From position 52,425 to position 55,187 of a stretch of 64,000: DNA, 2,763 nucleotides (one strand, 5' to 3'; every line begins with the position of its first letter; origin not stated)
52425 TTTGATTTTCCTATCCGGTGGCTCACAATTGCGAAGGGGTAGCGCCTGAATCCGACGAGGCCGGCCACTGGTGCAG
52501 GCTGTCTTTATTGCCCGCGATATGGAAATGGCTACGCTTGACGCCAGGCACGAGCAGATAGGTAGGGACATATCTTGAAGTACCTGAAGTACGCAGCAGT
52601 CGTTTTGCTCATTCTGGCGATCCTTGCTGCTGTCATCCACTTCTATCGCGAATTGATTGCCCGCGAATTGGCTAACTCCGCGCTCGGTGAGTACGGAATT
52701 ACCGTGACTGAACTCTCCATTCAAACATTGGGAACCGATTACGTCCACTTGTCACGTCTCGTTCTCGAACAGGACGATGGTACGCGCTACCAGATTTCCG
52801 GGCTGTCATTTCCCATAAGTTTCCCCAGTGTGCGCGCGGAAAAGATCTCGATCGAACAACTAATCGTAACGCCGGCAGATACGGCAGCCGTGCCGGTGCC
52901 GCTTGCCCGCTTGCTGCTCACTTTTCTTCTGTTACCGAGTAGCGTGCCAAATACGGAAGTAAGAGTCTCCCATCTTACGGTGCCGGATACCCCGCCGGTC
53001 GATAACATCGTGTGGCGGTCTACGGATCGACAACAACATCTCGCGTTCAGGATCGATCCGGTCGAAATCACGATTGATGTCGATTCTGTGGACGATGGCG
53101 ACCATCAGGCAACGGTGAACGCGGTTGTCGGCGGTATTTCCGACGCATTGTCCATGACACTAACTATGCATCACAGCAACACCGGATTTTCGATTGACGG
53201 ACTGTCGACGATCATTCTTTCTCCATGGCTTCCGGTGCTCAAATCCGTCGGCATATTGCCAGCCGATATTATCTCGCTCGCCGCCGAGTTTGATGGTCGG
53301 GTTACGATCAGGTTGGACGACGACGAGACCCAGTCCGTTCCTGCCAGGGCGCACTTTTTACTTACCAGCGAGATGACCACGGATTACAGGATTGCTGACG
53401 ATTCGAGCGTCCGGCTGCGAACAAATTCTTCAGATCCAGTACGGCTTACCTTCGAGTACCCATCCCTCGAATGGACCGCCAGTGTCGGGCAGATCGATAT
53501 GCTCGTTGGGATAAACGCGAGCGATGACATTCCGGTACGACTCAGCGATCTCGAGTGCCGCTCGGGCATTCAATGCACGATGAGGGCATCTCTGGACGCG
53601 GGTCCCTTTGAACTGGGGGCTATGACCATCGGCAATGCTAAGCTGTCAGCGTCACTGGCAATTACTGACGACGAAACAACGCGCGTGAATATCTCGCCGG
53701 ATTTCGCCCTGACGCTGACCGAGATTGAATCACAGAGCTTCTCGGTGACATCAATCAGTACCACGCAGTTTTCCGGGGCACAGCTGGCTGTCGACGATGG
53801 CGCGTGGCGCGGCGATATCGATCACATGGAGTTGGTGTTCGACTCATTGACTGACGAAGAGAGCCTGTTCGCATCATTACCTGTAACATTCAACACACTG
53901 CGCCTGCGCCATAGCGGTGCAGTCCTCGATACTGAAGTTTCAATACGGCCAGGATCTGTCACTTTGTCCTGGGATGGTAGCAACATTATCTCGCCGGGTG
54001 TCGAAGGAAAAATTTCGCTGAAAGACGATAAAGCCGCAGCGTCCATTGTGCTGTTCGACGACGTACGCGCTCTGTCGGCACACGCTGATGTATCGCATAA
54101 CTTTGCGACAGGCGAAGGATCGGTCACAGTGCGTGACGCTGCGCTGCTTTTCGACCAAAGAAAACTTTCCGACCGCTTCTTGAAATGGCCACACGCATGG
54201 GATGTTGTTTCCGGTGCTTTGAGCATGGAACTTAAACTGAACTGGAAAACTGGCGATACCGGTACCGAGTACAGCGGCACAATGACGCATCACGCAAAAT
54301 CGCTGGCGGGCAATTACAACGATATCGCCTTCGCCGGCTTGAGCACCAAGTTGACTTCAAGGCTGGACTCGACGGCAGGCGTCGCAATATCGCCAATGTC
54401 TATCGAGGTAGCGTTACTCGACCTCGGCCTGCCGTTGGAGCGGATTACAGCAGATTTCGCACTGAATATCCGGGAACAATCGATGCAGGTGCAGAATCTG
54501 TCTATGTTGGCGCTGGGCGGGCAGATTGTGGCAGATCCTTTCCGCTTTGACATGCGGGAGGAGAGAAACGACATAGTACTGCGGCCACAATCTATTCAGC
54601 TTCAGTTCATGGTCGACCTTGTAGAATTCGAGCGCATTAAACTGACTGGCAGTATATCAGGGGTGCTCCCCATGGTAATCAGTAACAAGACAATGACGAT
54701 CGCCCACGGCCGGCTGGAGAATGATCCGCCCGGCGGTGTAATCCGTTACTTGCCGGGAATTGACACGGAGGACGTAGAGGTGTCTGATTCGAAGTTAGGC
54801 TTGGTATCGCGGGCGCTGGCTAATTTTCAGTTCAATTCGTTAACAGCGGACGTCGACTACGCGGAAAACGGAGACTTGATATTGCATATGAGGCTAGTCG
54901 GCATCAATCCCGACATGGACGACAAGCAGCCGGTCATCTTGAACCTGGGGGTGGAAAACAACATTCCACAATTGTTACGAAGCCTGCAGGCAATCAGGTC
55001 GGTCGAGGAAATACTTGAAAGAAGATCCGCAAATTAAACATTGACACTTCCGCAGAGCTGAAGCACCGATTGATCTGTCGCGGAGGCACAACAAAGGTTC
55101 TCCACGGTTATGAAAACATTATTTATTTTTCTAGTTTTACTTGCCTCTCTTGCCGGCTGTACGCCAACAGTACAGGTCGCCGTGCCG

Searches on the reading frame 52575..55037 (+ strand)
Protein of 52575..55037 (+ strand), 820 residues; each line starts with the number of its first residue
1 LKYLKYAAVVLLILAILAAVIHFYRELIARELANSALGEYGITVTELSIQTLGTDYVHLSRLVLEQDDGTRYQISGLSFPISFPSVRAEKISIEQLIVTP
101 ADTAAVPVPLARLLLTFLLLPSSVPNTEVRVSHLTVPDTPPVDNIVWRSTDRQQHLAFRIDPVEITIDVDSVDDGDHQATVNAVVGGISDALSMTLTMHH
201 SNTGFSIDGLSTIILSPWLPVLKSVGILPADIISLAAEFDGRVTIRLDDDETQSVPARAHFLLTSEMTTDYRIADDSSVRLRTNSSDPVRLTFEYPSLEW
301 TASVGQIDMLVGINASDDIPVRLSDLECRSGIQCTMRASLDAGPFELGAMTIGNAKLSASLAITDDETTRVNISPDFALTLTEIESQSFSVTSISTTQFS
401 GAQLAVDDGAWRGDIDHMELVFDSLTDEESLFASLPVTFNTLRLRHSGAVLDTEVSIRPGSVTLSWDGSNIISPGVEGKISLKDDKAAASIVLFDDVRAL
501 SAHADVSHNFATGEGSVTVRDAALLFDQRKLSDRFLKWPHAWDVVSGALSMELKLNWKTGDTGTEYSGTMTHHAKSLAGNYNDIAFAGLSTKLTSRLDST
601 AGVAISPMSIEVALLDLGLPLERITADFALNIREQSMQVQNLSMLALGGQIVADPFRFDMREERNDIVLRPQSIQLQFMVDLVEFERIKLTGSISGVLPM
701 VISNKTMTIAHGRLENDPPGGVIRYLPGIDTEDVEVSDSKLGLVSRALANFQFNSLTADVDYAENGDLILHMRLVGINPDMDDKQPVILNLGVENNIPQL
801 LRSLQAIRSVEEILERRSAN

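Call 82: search_protein_families(library=ncbifam, proteins=[window:52575-55037:+], max_evalue=1e-10)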
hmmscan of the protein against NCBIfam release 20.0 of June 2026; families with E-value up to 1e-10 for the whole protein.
window:52575-55037:+ (820 aa): 1 family
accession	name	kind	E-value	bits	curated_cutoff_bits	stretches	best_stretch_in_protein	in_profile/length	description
NF007971.0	PRK10695.1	equivalog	2.3e-20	72.4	824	1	605-817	651-861/875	YdbH family protein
